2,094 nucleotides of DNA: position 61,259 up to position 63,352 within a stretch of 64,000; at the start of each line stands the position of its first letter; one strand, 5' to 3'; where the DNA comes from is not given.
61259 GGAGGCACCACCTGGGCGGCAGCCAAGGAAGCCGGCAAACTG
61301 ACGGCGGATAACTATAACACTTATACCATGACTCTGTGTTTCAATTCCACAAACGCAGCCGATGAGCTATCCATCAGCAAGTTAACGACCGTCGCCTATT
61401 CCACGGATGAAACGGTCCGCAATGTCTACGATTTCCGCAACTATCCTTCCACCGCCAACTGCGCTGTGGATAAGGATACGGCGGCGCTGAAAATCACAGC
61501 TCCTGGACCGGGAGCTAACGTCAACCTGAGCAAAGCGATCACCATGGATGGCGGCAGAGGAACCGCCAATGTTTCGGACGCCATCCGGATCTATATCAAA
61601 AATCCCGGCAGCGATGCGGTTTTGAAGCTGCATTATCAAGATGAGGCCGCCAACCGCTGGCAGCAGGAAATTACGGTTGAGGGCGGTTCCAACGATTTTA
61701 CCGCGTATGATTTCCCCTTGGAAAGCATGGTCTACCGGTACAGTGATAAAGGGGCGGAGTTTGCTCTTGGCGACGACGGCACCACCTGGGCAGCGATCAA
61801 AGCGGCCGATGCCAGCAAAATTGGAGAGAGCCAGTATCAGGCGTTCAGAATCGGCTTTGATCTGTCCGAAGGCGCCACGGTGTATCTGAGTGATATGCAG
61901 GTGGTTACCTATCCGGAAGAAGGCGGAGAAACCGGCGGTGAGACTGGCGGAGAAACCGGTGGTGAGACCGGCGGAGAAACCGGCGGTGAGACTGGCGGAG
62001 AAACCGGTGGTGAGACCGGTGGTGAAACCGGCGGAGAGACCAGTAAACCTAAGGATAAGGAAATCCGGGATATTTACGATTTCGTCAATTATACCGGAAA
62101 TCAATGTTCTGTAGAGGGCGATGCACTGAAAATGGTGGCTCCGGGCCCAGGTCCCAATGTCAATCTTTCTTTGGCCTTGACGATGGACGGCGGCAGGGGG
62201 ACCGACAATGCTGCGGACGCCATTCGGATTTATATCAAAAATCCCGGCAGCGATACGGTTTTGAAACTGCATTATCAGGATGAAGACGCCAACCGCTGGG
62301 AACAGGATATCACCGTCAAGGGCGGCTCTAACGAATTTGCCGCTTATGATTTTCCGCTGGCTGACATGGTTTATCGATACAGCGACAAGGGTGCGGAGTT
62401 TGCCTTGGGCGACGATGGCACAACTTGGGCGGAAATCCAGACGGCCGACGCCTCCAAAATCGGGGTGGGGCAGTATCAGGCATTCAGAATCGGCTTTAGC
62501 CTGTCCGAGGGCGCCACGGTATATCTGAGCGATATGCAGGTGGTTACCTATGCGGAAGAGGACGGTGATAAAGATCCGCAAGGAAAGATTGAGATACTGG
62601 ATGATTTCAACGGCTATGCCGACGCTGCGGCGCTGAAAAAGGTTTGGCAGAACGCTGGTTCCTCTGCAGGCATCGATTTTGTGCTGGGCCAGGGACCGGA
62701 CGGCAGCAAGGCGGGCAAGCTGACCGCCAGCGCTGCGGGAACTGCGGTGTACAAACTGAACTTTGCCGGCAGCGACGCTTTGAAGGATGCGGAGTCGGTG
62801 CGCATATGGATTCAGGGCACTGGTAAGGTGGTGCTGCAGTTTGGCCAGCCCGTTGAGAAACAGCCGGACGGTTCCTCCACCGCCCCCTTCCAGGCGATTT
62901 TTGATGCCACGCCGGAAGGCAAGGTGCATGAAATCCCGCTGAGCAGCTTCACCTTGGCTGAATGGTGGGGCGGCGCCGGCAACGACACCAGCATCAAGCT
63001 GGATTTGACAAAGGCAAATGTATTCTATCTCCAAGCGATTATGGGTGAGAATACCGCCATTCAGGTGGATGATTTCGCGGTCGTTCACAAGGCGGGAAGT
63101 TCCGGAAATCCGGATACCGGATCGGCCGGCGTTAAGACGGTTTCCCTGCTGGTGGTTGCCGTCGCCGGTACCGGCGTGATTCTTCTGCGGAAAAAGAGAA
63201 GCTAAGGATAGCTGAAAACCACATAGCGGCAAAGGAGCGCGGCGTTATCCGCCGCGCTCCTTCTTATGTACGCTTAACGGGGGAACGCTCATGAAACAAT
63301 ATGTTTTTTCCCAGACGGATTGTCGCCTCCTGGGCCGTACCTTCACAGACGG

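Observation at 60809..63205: Surface protein with ~500-bp intragenic near-identical duplication and a (GGET)10 12-bp tandem repeat: potential length-variation hotspot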

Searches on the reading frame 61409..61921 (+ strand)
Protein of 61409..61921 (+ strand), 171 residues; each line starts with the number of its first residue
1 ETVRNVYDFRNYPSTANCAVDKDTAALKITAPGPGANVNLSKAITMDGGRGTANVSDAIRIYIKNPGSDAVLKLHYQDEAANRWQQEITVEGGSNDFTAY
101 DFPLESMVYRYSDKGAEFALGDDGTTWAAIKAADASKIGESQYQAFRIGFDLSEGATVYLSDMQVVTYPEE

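Call 35: search_protein_families(library=pfam, proteins=[window:61409-61921:+], max_evalue=10)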
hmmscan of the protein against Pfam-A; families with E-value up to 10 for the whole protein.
window:61409-61921:+ (171 aa): 0 families

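Call 40: predict_structure(alignment_id=A2)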
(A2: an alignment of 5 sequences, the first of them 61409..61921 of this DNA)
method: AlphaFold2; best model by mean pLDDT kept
length: 171 residues; sequences in the alignment: 5
mean_pLDDT: 67.8   pTM: 0.63
mean pLDDT of the five models: 67.8, 64.5, 63.8, 62.4, 60.4
residues with pLDDT >= 90: 2; 70-90: 80; 50-70: 73; < 50: 16
segments of 3 or more residues with pLDDT < 50: 47-51, 115-119
pLDDT, mean of each block of 10 residues (from residue 1): 62 74 81 56 48 65 88 76 81 88 70 49 53 54 59 81 70 40
secondary structure, 60 per line:
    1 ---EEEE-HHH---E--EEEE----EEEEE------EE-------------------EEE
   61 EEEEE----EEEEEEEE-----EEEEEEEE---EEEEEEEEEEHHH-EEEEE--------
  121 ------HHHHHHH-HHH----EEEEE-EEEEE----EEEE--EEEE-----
elements in order: E4-7 E18-21 E26-30 E58-65 E70-77 E83-90 E94-103 E108-112 H127-133 E142-146 E148-152 E157-160 E163-166

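Call 42: search_protein_representatives(alignment_id=A2)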
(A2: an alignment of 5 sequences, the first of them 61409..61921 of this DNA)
Query: 5 sequences, 179 profile positions. Proteins with E-value up to 0.001 (for the whole library): 24; up to 1e-10: 9; up to 1e-30: 5. The best 24 are listed.
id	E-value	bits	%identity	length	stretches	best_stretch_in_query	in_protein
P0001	1.5e-153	523.3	-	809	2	1-179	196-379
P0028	5.1e-62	225.0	-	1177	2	2-178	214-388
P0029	8.3e-57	208.1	-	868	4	7-116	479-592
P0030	9.0e-53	194.9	-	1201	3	4-173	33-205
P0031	2.5e-42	160.9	-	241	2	36-177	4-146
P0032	1.5e-27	112.7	-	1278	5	30-120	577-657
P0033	1.0e-13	67.7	-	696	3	9-118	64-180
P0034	1.7e-12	63.7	-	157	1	70-176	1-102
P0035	3.5e-12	62.7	-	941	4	68-102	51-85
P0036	1.2e-09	54.4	-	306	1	31-114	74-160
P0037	7.1e-09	51.9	-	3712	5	61-106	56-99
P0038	7.6e-09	51.8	-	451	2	14-118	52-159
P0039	1.0e-08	51.4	-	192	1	50-116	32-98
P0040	1.2e-08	51.2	-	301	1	27-124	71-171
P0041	9.9e-07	44.9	-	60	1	12-54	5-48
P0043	5.5e-06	42.5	-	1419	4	20-94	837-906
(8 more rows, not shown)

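Call 45: search_solved_structures(query=A2, max_evalue=10)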
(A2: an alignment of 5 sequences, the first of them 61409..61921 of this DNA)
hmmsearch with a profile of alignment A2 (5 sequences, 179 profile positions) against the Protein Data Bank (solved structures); distinct sequences matched with E-value up to 10: 0.

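Call 49: search_protein_families(library=pfam, proteins=[P0028, P0029, P0030, P0032, P0033, P0035, P0043], max_evalue=0.01)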
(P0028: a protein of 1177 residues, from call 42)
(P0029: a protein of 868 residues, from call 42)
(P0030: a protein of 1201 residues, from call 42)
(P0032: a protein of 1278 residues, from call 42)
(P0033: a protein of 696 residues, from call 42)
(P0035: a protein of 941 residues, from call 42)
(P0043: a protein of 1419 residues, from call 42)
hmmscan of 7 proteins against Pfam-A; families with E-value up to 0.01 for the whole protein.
P0028 (1177 aa): 1 family
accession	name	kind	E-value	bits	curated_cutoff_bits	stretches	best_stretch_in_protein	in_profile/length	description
PF03425.19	CBM_11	-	2.1e-10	41.4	27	1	952-1131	2-181/182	Carbohydrate binding domain (family 11)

P0029 (868 aa): 0 families

P0030 (1201 aa): 1 family
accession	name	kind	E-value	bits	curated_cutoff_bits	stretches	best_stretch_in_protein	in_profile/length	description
PF18998.6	Flg_new_2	-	6.1e-07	29.8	23.6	1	579-651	9-71/73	Divergent InlB B-repeat domain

P0032 (1278 aa): 1 family
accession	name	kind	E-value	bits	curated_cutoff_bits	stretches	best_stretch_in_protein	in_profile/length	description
PF08547.18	CIA30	-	4.7e-07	30.4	24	0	730-838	24-136/157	Complex I intermediate-associated protein 30 (CIA30)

P0033 (696 aa): 0 families

P0035 (941 aa): 7 families
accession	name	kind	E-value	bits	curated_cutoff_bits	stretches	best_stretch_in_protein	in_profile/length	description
PF18986.5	DUF5719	-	1.7e-18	67.3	26.2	2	148-212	47-114/319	Family of unknown function (DUF5719)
PF13472.12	Lipase_GDSL_2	-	1.5e-17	65.1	32.9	1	502-690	1-178/178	GDSL-like Lipase/Acylhydrolase family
PF06977.17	SdiA-regulated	-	2.6e-13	50.2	21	1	716-933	25-240/249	SdiA-regulated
PF00657.28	Lipase_GDSL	-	1.4e-09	38.9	23.6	1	500-694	1-207/208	GDSL-like Lipase/Acylhydrolase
PF13449.12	Phytase-like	-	6.7e-09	36.5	27.6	1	753-844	66-153/284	Esterase-like activity of phytase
PF19526.4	Slr4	-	1.1e-06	28.5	25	0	267-330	265-328/370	S-layer protein Slr4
PF07039.17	SGF29_Tudor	-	0.0039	17.7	23.8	0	44-80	88-124/132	SGF29 tudor-like domain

P0043 (1419 aa): 2 families
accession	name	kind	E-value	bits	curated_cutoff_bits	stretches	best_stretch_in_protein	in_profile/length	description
PF20862.2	DUF6843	-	0.0002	21.7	27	0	341-361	2-22/110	Family of unknown function (DUF6843)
PF17166.9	DUF5126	-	0.0003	21.1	27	0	877-906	20-49/104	Domain of unknown function (DUF5126)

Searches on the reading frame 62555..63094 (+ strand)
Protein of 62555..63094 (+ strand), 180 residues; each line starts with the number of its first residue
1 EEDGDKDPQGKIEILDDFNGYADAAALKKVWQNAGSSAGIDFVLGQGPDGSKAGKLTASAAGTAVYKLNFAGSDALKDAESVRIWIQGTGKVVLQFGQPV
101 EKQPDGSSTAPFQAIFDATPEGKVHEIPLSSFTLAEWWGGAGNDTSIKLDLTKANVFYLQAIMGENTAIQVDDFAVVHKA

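Call 35: search_protein_families(library=pfam, proteins=[window:62555-63094:+], max_evalue=10)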
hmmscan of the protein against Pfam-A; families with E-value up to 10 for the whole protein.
window:62555-63094:+ (180 aa): 0 families

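Call 57: search_solved_structures(query=A3, max_evalue=10)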
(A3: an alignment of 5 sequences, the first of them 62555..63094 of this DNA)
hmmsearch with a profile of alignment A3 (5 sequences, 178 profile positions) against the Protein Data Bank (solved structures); distinct sequences matched with E-value up to 10: 8.
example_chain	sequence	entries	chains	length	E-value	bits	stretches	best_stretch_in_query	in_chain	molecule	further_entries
2lro_A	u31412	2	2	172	1.5e-10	44.4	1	25-173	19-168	Endoglucanase H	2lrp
1v0a_A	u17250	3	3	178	1.6e-10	44.3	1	25-173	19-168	ENDOGLUCANASE H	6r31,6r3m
8qpg_TC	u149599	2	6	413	0.32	14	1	142-176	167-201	Prokaryotic polysaccharide deacetylase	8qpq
2npt_B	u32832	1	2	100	0.37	13.8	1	64-126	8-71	Mitogen-activated protein kinase kinase kinase 2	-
9ge5_D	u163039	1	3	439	0.93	12.5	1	137-173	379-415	RuvB-like 2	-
5oaf_B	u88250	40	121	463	1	12.3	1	137-173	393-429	RuvB-like 2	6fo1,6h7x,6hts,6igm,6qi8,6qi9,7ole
6egx_B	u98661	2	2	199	1.1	12.2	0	65-123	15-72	structural protein VP2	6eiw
7aho_D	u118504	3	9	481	1.1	12.2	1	137-173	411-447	RuvB-like 2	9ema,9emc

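Call 64: predict_structure(alignment_id=A3)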
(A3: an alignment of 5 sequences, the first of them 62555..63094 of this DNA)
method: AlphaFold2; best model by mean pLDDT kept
length: 180 residues; sequences in the alignment: 5
mean_pLDDT: 91.1   pTM: 0.84
mean pLDDT of the five models: 91.1, 89.6, 89.5, 87.9, 87.2
residues with pLDDT >= 90: 153; 70-90: 16; 50-70: 3; < 50: 8
segments of 3 or more residues with pLDDT < 50: 1-8
pLDDT, mean of each block of 10 residues (from residue 1): 42 90 93 95 91 95 95 90 95 97 95 96 94 94 94 96 96 89
secondary structure, 60 per line:
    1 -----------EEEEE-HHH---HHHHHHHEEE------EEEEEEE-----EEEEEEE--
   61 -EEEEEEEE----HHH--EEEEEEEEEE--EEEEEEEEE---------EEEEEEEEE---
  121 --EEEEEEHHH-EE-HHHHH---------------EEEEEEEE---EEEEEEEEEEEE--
elements in order: E12-16 H24-30 E31-33 E40-46 E52-58 E62-69 E79-88 E91-99 E109-117 E123-128 H136-140 E156-163 E167-178

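Call 67: fold_search(model_id=the predicted structure, library=pdb)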
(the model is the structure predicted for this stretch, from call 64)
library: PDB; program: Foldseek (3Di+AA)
matches with E <= 10: 1388; with E <= 0.001: 101
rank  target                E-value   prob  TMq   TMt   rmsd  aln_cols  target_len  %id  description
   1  1v0a                  7.0e-10  1.00  0.71  0.75   3.7       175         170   17  Family 11 Carbohydrate-Binding Module of cellulosomal cellulase Lic26A-Cel5E of Clostridium thermocellum (released 2005-01-12)
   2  6r3m_A                1.4e-09  1.00  0.67  0.69   3.9       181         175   16  Family 11 Carbohydrate-Binding Module from Clostridium thermocellum in complex with beta-1,3-1,4-mixed-linked tetrasac (released 2020-02-05)
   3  6r31_A                3.9e-09  1.00  0.70  0.73   3.8       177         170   18  Family 11 Carbohydrate-Binding Module from Clostridium thermocellum in complex with beta-1,3-1,4-mixed-linked tetrasac (released 2020-02-05)
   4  2lro_MODEL_1_A        4.1e-07  1.00  0.68  0.70   3.8       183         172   16  Solution structure, dynamics and binding studies of CtCBM11 (released 2013-02-06)
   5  2c24_A                5.8e-07  1.00  0.58  0.60   3.9       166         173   13  FAMILY 30 CARBOHYDRATE-BINDING MODULE OF CELLULOSOMAL CELLULASE CEL9D- CEL44B OF CLOSTRIDIUM THERMOCELLUM (released 2005-11-22)
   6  7zkq_A                8.0e-07  1.00  0.70  0.59   3.5       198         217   12  Early Pp module assembly intermediate of complex I (released 2022-11-23)
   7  2c24_B                1.1e-06  1.00  0.59  0.61   3.4       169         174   12  FAMILY 30 CARBOHYDRATE-BINDING MODULE OF CELLULOSOMAL CELLULASE CEL9D- CEL44B OF CLOSTRIDIUM THERMOCELLUM (released 2005-11-22)
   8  1wzx_B                3.3e-06  1.00  0.60  0.61   3.5       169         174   11  Crystal Structure of Family 30 Carbohydrate Binding Module. (released 2005-03-22)
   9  1wky                  3.7e-06  1.00  0.54  0.25   4.8       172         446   14  Crystal structure of alkaline mannanase from Bacillus sp. strain JAMB-602: catalytic domain and its Carbohydrate Binding (released 2005-06-15)
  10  1wzx_A                3.7e-06  1.00  0.53  0.55   7.6       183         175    9  Crystal Structure of Family 30 Carbohydrate Binding Module. (released 2005-03-22)
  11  8qpg_TA               5.5e-06  1.00  0.51  0.25   5.1       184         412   14  Turret of Haloferax tailed virus 1 (released 2024-10-09)
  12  1wmx_A                6.1e-06  1.00  0.57  0.59   3.9       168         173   10  Crystal Structure of Family 30 Carbohydrate Binding Module (released 2004-08-03)
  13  4bq3_D                7.2e-06  1.00  0.50  0.14   6.9       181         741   10  Structural analysis of an exo-beta-agarase (released 2013-08-14)
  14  4bq4_A                8.1e-06  1.00  0.53  0.15   5.0       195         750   10  Structural analysis of an exo-beta-agarase (released 2013-08-14)
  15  2c26                  9.0e-06  1.00  0.46  0.35   5.2       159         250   17  Structural basis for the promiscuous specificity of the carbohydrate- binding modules from the beta-sandwich super famil (released 2005-10-18)
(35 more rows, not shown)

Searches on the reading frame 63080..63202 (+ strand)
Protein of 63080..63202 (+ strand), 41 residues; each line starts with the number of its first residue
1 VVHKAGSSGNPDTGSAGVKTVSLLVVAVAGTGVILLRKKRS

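Call 24: search_protein_families(library=ncbifam, proteins=[window:63080-63202:+], max_evalue=10)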
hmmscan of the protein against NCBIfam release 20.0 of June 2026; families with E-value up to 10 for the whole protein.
seq(41 aa): 3 families
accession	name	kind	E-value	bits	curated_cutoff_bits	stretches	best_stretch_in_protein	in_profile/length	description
TIGR01167.1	LPXTG_anchor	domain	0.00055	20.5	15.9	1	11-40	3-32/34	LPXTG cell wall anchor domain-containing protein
NF033846.1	Rumino_NPXTG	domain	0.00059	20.1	23.5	1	10-40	1-30/30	NPXTG-anchored protein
NF038356.1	actino_DLW39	hypoth_equivalog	0.065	13.1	24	1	23-40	3-20/38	DLW-39 family protein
